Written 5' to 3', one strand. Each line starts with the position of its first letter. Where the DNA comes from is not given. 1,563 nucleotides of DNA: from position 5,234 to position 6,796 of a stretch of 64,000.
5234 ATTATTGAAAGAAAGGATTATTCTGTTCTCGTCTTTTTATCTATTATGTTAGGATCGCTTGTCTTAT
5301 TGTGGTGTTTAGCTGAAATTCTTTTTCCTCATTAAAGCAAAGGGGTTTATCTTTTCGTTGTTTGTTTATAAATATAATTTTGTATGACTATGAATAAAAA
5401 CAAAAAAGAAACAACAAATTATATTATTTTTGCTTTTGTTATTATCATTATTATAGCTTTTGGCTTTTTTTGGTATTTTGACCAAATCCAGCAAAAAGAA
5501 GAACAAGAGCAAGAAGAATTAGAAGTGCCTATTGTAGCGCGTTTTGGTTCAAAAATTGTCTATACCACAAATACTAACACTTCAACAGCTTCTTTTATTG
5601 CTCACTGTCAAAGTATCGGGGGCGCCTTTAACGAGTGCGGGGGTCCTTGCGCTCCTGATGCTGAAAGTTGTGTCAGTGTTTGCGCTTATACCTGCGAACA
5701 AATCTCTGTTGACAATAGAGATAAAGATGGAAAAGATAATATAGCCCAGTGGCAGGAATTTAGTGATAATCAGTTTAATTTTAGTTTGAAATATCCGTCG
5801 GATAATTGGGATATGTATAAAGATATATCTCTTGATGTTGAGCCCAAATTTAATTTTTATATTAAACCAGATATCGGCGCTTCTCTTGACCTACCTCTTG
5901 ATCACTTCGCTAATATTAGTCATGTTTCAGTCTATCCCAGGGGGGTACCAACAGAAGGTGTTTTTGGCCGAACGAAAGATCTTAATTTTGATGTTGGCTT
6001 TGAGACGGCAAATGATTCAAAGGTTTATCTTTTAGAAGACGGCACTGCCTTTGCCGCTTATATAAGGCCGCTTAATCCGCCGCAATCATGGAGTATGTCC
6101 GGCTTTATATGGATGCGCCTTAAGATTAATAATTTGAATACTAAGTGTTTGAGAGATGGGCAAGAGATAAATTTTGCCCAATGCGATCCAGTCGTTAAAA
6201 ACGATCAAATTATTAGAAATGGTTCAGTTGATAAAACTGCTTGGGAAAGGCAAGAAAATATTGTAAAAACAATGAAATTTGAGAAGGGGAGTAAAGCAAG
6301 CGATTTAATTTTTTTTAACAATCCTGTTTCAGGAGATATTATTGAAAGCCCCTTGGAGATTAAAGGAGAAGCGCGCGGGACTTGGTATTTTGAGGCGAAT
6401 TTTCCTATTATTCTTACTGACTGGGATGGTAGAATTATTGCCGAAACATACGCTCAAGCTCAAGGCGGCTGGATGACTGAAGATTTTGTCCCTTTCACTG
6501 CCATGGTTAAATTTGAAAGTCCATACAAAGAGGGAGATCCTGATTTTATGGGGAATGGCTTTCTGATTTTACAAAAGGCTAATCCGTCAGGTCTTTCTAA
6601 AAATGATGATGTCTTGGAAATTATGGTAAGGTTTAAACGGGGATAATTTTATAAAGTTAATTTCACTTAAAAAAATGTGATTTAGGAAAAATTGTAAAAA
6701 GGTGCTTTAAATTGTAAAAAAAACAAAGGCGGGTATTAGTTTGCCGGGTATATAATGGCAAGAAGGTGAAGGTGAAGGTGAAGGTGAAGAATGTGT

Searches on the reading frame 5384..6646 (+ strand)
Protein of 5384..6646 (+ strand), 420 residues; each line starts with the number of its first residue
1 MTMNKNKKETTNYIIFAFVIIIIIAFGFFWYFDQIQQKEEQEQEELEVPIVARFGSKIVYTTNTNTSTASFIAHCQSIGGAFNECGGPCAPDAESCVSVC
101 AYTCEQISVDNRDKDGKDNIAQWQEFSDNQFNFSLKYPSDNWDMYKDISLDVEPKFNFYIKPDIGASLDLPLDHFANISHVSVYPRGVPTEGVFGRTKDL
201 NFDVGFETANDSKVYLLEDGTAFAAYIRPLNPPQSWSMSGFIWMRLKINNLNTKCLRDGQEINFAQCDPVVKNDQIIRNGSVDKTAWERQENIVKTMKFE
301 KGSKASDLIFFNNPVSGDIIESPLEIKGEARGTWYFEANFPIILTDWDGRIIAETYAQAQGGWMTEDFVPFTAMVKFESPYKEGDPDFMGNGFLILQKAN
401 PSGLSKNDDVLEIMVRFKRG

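Call 59: search_protein_families(library=pfam, proteins=[window:5384-6646:+], max_evalue=0.00001)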
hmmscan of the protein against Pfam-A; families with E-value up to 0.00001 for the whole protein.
window:5384-6646:+ (420 aa): 1 family
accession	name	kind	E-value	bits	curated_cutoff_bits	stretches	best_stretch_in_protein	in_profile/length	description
PF10648.15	Gmad2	-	4.8e-12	46.5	25.7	1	309-381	2-69/86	Immunoglobulin-like domain of bacterial spore germination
